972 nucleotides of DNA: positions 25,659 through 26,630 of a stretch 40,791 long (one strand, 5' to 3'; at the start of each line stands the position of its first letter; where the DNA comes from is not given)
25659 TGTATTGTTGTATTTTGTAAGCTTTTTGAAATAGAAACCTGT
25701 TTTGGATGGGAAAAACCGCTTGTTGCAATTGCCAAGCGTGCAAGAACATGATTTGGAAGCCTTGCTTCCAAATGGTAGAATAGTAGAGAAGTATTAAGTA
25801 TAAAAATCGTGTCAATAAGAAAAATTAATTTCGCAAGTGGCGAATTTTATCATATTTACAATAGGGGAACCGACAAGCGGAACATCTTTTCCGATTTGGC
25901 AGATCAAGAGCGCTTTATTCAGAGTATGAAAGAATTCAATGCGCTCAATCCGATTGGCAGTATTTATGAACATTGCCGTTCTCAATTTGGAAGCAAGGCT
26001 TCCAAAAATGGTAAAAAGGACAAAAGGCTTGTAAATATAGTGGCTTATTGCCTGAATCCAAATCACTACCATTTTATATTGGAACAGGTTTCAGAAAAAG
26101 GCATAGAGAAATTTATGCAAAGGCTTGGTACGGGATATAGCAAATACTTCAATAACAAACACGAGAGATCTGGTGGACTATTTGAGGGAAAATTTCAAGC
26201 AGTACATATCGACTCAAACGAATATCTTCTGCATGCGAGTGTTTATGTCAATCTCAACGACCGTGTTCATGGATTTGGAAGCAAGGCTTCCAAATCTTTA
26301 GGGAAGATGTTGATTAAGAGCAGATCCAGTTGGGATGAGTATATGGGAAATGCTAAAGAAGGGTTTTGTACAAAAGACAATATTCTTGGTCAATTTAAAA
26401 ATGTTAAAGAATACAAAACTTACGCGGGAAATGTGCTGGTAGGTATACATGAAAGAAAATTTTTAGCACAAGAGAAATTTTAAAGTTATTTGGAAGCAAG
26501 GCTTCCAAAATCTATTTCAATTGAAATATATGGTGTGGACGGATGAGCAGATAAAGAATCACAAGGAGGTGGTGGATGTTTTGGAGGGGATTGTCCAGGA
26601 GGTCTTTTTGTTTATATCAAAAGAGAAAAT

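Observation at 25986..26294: Two copies of the hairpin repeat lie in frame inside the transposase gene itself, each encoding FGSKASK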

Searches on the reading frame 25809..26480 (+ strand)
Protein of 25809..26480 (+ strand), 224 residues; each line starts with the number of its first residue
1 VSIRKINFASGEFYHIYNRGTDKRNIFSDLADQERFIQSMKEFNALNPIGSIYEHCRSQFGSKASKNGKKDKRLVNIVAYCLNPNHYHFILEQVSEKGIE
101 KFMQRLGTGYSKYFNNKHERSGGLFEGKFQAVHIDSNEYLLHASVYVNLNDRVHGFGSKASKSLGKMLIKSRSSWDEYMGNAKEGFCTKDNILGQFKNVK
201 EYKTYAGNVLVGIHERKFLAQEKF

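Call 8: search_protein_families(library=pfam, proteins=[window:25809-26480:+], max_evalue=0.1)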
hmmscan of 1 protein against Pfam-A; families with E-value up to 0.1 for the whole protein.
window:25809-26480:+ (224 aa): 1 family
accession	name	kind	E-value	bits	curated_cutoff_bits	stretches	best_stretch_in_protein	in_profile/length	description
PF01797.21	Y1_Tnp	-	9.6e-07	29.4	23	1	70-147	36-118/121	Transposase IS200 like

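Call 9: search_protein_families(library=ncbifam, proteins=[window:25809-26480:+], max_evalue=0.1)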
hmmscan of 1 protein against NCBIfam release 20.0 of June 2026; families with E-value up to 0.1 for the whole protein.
window:25809-26480:+ (224 aa): 1 family
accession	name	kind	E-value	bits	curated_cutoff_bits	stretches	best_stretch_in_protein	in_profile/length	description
NF047646.1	REP_Tyr_transpos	equivalog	3.9e-07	30.1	80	1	70-159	42-139/146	REP-associated tyrosine transposase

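Call 10: find_homologous_proteins(query=window:25809-26480:+, max_evalue=0.001)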
Query window:25809-26480:+ (224 aa): 3686 proteins with E <= 0.001 among 3848 candidates; the best 120 are listed.
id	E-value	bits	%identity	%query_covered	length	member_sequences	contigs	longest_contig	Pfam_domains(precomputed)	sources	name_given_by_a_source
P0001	5.8e-146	502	100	100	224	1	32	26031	PF01797.22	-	-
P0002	1.3e-145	501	100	100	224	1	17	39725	PF01797.22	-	-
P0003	2.4e-145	500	100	100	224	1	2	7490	PF01797.22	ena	-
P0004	8.8e-145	498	99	100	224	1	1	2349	PF01797.22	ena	-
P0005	2.3e-123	428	84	100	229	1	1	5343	PF01797.22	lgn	-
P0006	4.1e-116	404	81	99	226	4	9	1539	PF01797.22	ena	-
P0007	3.5e-113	395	81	100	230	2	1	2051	PF01797.22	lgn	-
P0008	1.6e-112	393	80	99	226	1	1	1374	PF01797.22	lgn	-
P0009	2.5e-112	392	79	99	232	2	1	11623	PF01797.22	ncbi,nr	ncbi:MAG: transposase [bacterium]|nr:transposase [bacterium]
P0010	1.7e-109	383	77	100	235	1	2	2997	PF01797.22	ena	-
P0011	1.7e-108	380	78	100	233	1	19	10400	PF01797.22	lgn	-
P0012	2.5e-108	379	76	99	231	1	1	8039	PF01797.22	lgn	-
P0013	4.6e-106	372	77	98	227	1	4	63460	PF01797.22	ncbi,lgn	-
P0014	7.4e-106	371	73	100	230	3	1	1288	PF01797.22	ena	-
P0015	2.3e-103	363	75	99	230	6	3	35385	PF01797.22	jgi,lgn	jgi:REP element-mobilizing transposase RayT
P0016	3.9e-102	359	74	100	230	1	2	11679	PF01797.22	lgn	-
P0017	1.9e-101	356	74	99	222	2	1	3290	PF01797.22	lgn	-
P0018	2.5e-96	340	75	97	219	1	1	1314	PF01797.22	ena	-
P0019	4.1e-87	310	65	97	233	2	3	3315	PF01797.22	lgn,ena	-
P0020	4.6e-87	309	66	97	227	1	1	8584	PF01797.22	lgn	-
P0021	5.9e-87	309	66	99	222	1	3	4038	PF01797.22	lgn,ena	-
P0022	1.5e-84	301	65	97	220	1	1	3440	PF01797.22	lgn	-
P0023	2.4e-84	301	63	97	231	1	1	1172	PF01797.22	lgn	-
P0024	1.5e-83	298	65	94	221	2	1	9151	PF01797.22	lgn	-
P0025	1.6e-83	298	64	97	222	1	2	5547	PF01797.22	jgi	-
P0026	1.3e-82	295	62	97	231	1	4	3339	PF01797.22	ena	-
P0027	1.4e-82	295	61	99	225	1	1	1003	PF01797.22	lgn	-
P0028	8.3e-82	292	62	97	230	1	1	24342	PF01797.22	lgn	-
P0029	3.0e-81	290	62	98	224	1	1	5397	PF01797.22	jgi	jgi:putative transposase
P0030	1.0e-80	289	61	96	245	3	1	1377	PF01797.22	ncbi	-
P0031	1.6e-80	288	59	100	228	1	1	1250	PF01797.22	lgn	-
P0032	1.9e-80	288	63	98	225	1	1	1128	PF01797.22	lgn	-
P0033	2.4e-80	287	61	98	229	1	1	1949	PF01797.22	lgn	-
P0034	2.6e-80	287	65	96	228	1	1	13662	PF01797.22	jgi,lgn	-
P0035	2.9e-80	287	60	99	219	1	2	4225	PF01797.22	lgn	-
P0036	4.7e-80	287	63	99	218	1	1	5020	PF01797.22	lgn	-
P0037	1.5e-79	285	61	98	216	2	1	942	PF01797.22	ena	-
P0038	1.8e-79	285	60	98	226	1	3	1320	PF01797.22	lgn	-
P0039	3.0e-79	284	58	98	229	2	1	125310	PF01797.22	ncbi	ncbi:MAG: transposase [Minisyncoccia bacterium]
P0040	4.4e-79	283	60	99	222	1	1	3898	PF01797.22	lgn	-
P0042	8.4e-79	282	63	96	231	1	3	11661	PF01797.22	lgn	-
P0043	9.1e-79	282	58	99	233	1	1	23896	PF01797.22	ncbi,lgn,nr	ncbi:MAG: transposase [Candidatus Moranbacteria bacterium]|nr:transposase [Candidatus Moranbacteria 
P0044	1.0e-78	282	64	93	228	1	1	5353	PF01797.22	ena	-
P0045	1.1e-78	282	60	99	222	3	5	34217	PF01797.22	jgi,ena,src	-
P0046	1.1e-78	282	60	99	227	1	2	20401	PF01797.22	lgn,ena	-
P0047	1.1e-78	282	61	99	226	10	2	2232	PF01797.22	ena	-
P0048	1.6e-78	282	61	97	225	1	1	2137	PF01797.22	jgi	-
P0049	2.3e-78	281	60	96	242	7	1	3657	PF01797.22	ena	-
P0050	2.4e-78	281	60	97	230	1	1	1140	PF01797.22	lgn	-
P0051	3.1e-78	281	63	97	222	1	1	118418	PF01797.22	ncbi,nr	ncbi:MAG: transposase [bacterium]|nr:transposase [bacterium]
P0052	3.8e-78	280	60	97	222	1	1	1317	PF01797.22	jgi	-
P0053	3.8e-78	280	60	94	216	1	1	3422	PF01797.22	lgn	-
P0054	5.2e-78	280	62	98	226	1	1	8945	PF01797.22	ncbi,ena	-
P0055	5.2e-78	280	60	98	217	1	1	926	PF01797.22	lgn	-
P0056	7.4e-78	279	62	97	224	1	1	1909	PF01797.22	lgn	-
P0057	1.1e-77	279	62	93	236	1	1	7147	PF01797.22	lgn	-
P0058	1.8e-77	278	61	98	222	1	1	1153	PF01797.22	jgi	jgi:putative transposase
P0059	2.1e-77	278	58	96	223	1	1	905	PF01797.22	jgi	jgi:putative transposase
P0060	2.5e-77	278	60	97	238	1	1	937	PF01797.22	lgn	-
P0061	2.6e-77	278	59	97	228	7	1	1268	PF01797.22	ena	-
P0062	3.6e-77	277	63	97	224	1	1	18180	PF01797.22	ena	-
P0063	3.7e-77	277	58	99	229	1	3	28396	PF01797.22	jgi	-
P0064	3.8e-77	277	63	91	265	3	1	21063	PF01797.22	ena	-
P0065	3.9e-77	277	59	99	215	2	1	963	PF01797.22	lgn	-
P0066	4.4e-77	277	59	99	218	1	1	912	PF01797.22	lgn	-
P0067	4.4e-77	277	61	97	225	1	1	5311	PF01797.22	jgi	-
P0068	4.6e-77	277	60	97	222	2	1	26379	PF01797.22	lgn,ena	-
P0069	5.2e-77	277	60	97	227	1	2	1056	PF01797.22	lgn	-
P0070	6.1e-77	276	59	98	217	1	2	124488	PF01797.22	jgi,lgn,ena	jgi:REP element-mobilizing transposase RayT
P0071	6.5e-77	276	63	92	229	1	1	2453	PF01797.22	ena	-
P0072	9.0e-77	276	61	99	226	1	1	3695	PF01797.22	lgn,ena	-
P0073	1.0e-76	276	59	99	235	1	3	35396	PF01797.22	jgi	-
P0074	1.2e-76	275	61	97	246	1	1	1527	PF01797.22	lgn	-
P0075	1.2e-76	275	56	98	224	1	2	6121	PF01797.22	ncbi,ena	-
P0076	1.3e-76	275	61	96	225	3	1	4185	PF01797.22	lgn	-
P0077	1.4e-76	275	59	96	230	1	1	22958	PF01797.22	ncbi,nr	ncbi:MAG: transposase [Candidatus Yonathbacteria bacterium]|nr:transposase [Candidatus Yonathbacteri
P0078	1.6e-76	275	62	99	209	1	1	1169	PF01797.22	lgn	-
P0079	1.8e-76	275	62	97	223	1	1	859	PF01797.22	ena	-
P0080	2.3e-76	274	58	98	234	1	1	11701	PF01797.22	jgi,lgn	jgi:REP element-mobilizing transposase RayT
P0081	2.4e-76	274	59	98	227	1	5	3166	PF01797.22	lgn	-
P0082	2.8e-76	274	56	98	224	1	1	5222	PF01797.22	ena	-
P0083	3.4e-76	274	58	96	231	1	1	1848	PF01797.22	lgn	-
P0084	4.0e-76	274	61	98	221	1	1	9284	PF01797.22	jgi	-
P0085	5.0e-76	273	60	98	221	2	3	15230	PF01797.22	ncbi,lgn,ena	ncbi:MAG: transposase [Patescibacteria group bacterium]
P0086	6.1e-76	273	59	99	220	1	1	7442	PF01797.22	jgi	jgi:putative transposase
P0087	7.0e-76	273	61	97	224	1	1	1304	PF01797.22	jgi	-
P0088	7.2e-76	273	63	97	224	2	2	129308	PF01797.22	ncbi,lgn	-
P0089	7.6e-76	273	59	97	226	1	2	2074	PF01797.22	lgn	-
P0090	1.0e-75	272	59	99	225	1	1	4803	PF01797.22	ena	-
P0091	1.0e-75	272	59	97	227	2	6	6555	PF01797.22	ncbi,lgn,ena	ncbi:MAG: transposase [Patescibacteria group bacterium]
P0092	1.0e-75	272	59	97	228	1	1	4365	PF01797.22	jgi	jgi:putative transposase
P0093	1.1e-75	272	60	97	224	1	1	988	PF01797.22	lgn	-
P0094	1.1e-75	272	60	96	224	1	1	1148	PF01797.22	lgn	-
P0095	1.3e-75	272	60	96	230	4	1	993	PF01797.22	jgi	-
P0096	1.3e-75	272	59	97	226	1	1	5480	PF01797.22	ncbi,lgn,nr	ncbi:MAG: transposase [Candidatus Yonathbacteria bacterium]|nr:transposase [Candidatus Yonathbacteri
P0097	1.4e-75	272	63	91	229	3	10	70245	PF01797.22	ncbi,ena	ncbi:MAG: transposase [Patescibacteria group bacterium]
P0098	1.9e-75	271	57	98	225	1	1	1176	PF01797.22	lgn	-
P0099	2.0e-75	271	56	97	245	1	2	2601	PF01797.22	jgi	-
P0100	2.7e-75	271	59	97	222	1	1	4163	PF01797.22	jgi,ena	-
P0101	3.7e-75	271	59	97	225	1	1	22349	PF01797.22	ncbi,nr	ncbi:transposase [Candidatus Kaiserbacteria bacterium]|nr:transposase [Candidatus Kaiserbacteria bac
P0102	3.8e-75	270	59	97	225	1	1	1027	PF01797.22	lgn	-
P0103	3.9e-75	270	59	99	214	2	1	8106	PF01797.22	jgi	jgi:REP element-mobilizing transposase RayT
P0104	4.0e-75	270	57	99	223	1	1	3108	PF01797.22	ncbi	-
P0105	4.5e-75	270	59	99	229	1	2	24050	PF01797.22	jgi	jgi:putative transposase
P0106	4.7e-75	270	58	97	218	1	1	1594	PF01797.22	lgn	-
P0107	5.9e-75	270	57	99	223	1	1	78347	PF01797.22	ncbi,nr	ncbi:MAG: transposase [Candidatus Moranbacteria bacterium]|nr:transposase [Candidatus Moranbacteria 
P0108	6.0e-75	270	59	99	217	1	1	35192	PF01797.22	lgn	-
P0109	6.0e-75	270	60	96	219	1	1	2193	PF01797.22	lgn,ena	-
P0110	6.6e-75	270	58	99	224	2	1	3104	PF01797.22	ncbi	-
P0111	6.8e-75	270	60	96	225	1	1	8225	PF01797.22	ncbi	-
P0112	6.9e-75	270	59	97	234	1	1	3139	PF01797.22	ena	-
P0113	8.4e-75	269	57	99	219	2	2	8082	PF01797.22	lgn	-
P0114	8.8e-75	269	58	100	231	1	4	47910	PF01797.22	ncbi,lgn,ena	-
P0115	9.6e-75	269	58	97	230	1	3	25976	PF01797.22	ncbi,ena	ncbi:MAG: transposase [Patescibacteria group bacterium]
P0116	1.0e-74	269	58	97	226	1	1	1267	PF01797.22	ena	-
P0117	1.0e-74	269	59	97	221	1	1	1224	PF01797.22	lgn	-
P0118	1.1e-74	269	58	97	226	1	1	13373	PF01797.22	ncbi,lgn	-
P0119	1.1e-74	269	61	97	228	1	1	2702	PF01797.22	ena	-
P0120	1.2e-74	269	62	94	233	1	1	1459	PF01797.22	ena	-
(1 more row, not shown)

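Call 13: find_related_loci(query=A1, collection=genome_contigs, flank=10000)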
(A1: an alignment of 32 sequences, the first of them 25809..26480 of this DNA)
Query A1 (224 aa) in genome_contigs; peptide patterns used: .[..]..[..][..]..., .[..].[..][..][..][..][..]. (x = any residue, [..] = any of these).
599 stretches matched a pattern (row limit reached: there are more); 580 encode a relative of the query (tblastn E <= 1e-3); the best 80 are kept; 79 distinct loci.
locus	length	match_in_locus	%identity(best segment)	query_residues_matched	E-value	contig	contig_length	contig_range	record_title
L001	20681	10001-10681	58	3-223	4e-88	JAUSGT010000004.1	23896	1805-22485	MAG: Candidatus Moraniibacteriota bacterium isolate E14_metabat.bin.14 E14_k141_1072843, whole genome shotgun sequence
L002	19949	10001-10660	56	3-224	4e-81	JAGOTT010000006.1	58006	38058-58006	MAG: Candidatus Moraniibacteriota bacterium isolate Gw_Eff_bin_440 Gw_Eff_787_length_58006_cov_5.511014, whole genome sh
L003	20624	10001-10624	59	1-217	3e-79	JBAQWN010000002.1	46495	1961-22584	MAG: Minisyncoccia bacterium isolate MFD03290_ilm_asm_bin3 k127_282278, whole genome shotgun sequence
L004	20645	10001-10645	59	1-217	4e-79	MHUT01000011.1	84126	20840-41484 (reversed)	MAG: Candidatus Yonathbacteria bacterium RIFCSPHIGHO2_02_FULL_44_14 rifcsphigho2_02_scaffold_216, whole genome shotgun s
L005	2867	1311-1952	57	3-217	2e-79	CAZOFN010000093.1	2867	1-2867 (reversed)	MAG TPA_asm: uncultured Candidatus Saccharibacteria bacterium isolate SRP269290_co3_860 genome assembly, contig: NODE_59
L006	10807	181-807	57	1-217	1e-77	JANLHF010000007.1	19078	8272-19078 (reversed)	MAG: Patescibacteria group bacterium isolate P6-10 k99_122937, whole genome shotgun sequence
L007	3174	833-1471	56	1-217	2e-77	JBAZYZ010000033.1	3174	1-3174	MAG: Candidatus Paceibacterota bacterium isolate SO_2017_GW1_94 NODE_123012_length_3174_cov_1.630128_OW334_2017, whole g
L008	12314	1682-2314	56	1-217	1e-76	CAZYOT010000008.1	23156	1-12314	MAG TPA_asm: uncultured Bdellovibrionales bacterium isolate SRP278252_co2_135 genome assembly, contig: NODE_4405_length_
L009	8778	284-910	55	1-217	2e-76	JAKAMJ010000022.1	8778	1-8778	MAG: bacterium isolate WY5.bin169 NODE_14544_length_8778_cov_2.766848, whole genome shotgun sequence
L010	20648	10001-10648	60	3-217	5e-76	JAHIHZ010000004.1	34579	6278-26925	MAG: Patescibacteria group bacterium isolate KR11_S3.mb.10 KR11_S3.mb.10_k141_27679, whole genome shotgun sequence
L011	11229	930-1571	51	2-222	4e-75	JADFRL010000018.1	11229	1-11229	MAG: Patescibacteria group bacterium isolate B86T1L10 B86T1L10_NODE9506, whole genome shotgun sequence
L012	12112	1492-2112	56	2-217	6e-75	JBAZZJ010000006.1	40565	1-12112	MAG: Candidatus Paceibacterota bacterium isolate SO_2017_GW3_13 scaffold_692_c1_OW296A_2017, whole genome shotgun sequen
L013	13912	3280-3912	56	1-217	2e-74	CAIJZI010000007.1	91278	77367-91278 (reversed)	uncultured bacterium isolate AlinenLipids_bin-0397 genome assembly, contig: bin-0397:7/9, whole genome shotgun sequence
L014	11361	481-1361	56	1-217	1e-73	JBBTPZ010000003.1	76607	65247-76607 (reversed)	MAG: Patescibacteria group bacterium isolate H52-bin030_1 H52_bin030_1_000000000003, whole genome shotgun sequence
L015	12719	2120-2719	57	3-217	1e-73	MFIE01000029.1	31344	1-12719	MAG: Candidatus Giovannonibacteria bacterium RIFCSPLOWO2_01_FULL_46_13 rifcsplowo2_01_scaffold_7887, whole genome shotgu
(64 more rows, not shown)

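Call 22: predict_structure(alignment_id=A1)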
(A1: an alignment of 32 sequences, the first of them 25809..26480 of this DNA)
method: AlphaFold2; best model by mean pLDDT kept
length: 224 residues; sequences in the alignment: 32
mean_pLDDT: 73.1   pTM: 0.74
mean pLDDT of the five models: 73.1, 70.1, 64.5, 63.9, 50.4
residues with pLDDT >= 90: 53; 70-90: 82; 50-70: 54; < 50: 35
segments of 3 or more residues with pLDDT < 50: 1-4, 55-70, 155-166
pLDDT, mean of each block of 10 residues (from residue 1): 59 84 65 79 74 48 41 87 82 90 76 64 62 93 88 48 49 84 84 93 92 75 48
secondary structure, 60 per line:
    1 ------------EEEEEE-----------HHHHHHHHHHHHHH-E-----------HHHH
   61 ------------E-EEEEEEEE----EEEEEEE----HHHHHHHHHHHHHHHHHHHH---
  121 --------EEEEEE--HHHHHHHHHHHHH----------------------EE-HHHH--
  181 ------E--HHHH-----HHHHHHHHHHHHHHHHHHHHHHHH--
elements in order: E13-18 H30-43 H57-60 E75-82 E87-93 H98-117 E129-134 H137-149 H175-178 H190-193 H199-222

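Call 45: search_solved_structures(query=A1, max_evalue=0.01, show_alignments=2)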
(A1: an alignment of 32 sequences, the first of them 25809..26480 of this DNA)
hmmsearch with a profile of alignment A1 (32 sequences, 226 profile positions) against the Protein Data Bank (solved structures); distinct sequences matched with E-value up to 0.01: 0.
